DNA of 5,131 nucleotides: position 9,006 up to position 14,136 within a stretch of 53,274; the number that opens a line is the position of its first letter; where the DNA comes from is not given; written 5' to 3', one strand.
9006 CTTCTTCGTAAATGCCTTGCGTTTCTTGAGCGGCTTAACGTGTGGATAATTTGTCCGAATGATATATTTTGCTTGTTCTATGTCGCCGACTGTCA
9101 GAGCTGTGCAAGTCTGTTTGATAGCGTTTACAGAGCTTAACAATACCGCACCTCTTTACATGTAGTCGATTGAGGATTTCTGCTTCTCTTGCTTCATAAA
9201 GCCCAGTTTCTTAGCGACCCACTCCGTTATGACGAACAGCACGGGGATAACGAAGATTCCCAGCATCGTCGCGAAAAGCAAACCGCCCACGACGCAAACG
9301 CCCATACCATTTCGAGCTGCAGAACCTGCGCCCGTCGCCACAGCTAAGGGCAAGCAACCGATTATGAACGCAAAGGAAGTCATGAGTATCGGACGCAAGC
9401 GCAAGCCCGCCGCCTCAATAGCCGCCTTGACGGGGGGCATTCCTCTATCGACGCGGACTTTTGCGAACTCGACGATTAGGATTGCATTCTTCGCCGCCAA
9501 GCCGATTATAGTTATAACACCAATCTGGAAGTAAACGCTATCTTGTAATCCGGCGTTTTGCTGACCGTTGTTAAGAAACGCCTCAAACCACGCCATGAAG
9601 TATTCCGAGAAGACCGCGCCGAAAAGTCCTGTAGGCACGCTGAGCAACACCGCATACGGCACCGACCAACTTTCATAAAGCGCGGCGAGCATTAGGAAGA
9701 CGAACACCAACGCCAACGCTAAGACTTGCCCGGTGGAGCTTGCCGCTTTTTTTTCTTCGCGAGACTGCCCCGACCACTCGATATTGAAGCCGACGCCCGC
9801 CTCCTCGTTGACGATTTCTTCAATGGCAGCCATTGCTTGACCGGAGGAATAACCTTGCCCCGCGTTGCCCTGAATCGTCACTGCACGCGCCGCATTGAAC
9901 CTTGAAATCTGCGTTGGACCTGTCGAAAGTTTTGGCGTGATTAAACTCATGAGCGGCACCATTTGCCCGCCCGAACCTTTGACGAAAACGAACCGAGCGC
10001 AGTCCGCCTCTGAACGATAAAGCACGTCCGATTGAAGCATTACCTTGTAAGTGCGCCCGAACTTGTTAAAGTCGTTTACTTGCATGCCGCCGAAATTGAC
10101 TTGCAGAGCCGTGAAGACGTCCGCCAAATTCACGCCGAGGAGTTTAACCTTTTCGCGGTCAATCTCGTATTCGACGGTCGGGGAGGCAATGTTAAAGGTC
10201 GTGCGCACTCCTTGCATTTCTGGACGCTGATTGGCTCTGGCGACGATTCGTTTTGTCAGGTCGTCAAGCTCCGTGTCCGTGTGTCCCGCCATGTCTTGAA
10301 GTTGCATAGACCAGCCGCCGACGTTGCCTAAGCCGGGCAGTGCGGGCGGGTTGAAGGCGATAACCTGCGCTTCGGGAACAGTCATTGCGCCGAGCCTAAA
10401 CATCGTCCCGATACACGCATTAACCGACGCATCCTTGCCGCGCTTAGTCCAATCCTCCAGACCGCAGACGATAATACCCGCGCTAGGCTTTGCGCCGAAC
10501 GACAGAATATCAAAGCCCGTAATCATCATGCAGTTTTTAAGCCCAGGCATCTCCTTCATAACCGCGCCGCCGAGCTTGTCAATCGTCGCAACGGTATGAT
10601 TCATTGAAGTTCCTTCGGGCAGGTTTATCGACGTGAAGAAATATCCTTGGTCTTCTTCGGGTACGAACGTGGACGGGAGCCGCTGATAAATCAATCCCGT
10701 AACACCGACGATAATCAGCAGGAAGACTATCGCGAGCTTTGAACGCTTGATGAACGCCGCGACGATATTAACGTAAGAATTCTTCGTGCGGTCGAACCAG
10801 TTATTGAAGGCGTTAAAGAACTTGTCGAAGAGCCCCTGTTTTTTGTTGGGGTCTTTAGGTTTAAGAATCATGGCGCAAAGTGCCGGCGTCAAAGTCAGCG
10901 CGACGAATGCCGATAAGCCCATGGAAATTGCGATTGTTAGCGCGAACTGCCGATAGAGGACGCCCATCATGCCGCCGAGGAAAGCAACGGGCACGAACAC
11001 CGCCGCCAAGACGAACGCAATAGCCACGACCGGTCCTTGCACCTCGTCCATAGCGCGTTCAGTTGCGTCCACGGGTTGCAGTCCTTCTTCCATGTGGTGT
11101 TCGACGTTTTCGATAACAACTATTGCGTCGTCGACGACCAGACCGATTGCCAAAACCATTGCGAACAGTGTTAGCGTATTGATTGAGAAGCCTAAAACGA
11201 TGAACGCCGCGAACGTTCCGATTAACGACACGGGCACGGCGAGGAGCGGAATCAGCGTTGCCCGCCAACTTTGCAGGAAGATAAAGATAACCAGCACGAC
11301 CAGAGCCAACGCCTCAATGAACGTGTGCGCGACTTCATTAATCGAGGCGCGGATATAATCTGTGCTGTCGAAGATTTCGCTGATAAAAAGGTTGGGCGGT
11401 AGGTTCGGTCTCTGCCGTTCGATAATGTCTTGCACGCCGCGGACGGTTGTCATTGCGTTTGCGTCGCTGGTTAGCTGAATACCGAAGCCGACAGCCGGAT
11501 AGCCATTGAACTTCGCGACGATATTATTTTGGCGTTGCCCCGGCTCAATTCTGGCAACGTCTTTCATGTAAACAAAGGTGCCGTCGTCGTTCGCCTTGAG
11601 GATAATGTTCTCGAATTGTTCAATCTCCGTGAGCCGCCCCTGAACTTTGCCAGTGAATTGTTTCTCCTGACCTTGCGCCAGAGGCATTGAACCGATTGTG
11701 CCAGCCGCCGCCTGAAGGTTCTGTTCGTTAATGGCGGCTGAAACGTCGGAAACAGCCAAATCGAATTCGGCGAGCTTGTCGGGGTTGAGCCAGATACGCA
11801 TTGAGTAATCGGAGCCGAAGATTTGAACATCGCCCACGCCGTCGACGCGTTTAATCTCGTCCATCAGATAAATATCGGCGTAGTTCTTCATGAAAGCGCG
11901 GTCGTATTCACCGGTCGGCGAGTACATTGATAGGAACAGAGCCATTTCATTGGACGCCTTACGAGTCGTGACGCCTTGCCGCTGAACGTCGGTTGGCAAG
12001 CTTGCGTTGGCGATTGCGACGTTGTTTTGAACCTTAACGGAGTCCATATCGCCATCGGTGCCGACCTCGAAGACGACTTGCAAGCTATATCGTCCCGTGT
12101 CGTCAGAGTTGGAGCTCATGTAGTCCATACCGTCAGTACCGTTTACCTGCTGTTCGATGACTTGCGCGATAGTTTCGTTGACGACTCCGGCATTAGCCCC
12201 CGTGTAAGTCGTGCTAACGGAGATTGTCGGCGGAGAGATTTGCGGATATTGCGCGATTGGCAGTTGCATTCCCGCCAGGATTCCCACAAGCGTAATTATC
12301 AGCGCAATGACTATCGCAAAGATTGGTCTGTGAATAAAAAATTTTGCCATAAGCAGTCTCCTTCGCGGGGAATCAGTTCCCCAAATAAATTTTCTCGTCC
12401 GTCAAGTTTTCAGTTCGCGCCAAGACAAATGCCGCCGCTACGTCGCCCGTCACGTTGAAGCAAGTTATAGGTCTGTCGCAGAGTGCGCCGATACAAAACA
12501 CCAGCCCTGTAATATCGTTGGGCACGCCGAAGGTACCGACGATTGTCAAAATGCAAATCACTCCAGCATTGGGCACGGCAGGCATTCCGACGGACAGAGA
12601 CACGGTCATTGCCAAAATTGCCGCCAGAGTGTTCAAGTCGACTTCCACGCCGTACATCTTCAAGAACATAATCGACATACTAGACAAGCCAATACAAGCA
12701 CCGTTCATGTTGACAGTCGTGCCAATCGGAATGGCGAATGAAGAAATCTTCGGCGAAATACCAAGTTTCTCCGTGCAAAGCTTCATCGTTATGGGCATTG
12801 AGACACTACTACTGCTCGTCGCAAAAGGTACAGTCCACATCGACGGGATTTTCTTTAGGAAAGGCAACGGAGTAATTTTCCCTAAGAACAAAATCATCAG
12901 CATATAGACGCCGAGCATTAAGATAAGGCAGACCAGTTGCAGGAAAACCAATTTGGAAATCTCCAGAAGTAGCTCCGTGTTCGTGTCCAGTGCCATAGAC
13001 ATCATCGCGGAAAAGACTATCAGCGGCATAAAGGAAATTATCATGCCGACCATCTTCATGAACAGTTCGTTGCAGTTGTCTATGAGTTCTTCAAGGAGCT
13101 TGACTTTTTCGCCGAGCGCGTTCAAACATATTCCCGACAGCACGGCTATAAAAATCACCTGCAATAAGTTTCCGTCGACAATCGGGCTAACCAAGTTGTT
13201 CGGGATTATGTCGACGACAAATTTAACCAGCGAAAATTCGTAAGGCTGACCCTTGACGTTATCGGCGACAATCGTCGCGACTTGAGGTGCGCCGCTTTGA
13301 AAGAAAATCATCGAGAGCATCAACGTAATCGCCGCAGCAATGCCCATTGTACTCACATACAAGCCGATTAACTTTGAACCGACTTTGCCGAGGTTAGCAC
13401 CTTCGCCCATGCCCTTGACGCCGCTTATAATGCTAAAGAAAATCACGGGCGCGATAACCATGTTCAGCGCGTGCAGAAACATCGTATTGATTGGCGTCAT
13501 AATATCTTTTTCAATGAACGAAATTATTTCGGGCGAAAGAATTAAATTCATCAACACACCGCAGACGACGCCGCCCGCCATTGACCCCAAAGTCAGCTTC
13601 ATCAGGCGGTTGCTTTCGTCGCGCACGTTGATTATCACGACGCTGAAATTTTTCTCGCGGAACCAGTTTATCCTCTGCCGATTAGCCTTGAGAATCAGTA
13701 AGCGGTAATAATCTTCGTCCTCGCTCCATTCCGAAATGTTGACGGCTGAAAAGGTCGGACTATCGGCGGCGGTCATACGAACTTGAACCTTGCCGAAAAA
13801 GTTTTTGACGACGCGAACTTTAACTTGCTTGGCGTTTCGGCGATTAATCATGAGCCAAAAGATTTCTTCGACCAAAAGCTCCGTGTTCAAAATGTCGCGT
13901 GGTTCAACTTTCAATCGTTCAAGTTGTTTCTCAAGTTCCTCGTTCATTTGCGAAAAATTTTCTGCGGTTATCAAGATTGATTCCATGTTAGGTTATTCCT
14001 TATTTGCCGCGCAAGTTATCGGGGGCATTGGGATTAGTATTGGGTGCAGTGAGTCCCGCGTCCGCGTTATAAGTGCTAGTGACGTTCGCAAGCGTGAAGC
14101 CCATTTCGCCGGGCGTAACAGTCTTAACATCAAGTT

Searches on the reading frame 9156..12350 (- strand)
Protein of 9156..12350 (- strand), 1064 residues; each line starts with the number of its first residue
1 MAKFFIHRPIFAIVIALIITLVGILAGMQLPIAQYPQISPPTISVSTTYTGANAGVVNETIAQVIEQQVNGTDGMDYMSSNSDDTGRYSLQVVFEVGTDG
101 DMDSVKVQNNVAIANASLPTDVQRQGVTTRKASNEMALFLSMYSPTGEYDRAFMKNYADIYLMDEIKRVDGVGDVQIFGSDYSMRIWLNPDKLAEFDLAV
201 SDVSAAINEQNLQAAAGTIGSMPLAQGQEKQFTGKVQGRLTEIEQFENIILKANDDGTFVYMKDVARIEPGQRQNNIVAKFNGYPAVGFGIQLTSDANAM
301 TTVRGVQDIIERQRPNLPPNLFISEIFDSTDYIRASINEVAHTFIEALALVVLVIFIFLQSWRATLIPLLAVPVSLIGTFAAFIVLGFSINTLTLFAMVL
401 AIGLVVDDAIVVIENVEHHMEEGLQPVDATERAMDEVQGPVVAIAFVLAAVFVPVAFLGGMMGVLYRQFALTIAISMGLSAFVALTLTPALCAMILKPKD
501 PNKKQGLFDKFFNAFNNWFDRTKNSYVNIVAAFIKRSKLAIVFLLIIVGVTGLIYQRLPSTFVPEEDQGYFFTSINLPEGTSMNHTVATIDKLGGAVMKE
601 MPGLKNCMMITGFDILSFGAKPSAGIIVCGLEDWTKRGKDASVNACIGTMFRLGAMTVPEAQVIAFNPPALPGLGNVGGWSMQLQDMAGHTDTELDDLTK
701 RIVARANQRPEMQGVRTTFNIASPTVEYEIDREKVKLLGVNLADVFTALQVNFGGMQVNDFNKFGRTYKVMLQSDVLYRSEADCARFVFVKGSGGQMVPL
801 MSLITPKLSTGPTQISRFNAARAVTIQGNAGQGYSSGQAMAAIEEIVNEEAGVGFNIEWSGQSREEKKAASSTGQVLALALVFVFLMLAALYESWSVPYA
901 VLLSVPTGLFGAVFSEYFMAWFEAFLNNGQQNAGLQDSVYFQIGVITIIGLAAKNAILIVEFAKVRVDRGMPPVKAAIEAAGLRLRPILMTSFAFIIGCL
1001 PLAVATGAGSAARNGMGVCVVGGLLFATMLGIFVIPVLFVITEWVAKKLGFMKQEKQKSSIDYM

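Call 22: search_protein_families(library=pfam, proteins=[window:9156-12350:-])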
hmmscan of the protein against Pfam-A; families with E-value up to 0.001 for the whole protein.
window:9156-12350:- (1064 aa): 2 families
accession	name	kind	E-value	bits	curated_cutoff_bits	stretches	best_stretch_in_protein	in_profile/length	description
PF00873.25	ACR_tran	-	0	1066.8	28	1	1-1041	1-1019/1021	AcrB/AcrD/AcrF family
PF03176.21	MMPL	-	2.9e-17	63.1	20.5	2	300-501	104-310/333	MMPL family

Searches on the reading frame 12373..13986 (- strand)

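Call 22: search_protein_families(library=pfam, proteins=[window:12373-13986:-])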
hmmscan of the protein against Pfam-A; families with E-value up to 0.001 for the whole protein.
window:12373-13986:- (537 aa): 1 family
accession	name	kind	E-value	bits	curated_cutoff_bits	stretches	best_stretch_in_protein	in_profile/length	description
PF00375.23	SDF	-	6.5e-87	292.5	27.9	1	131-524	4-386/387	Sodium:dicarboxylate symporter family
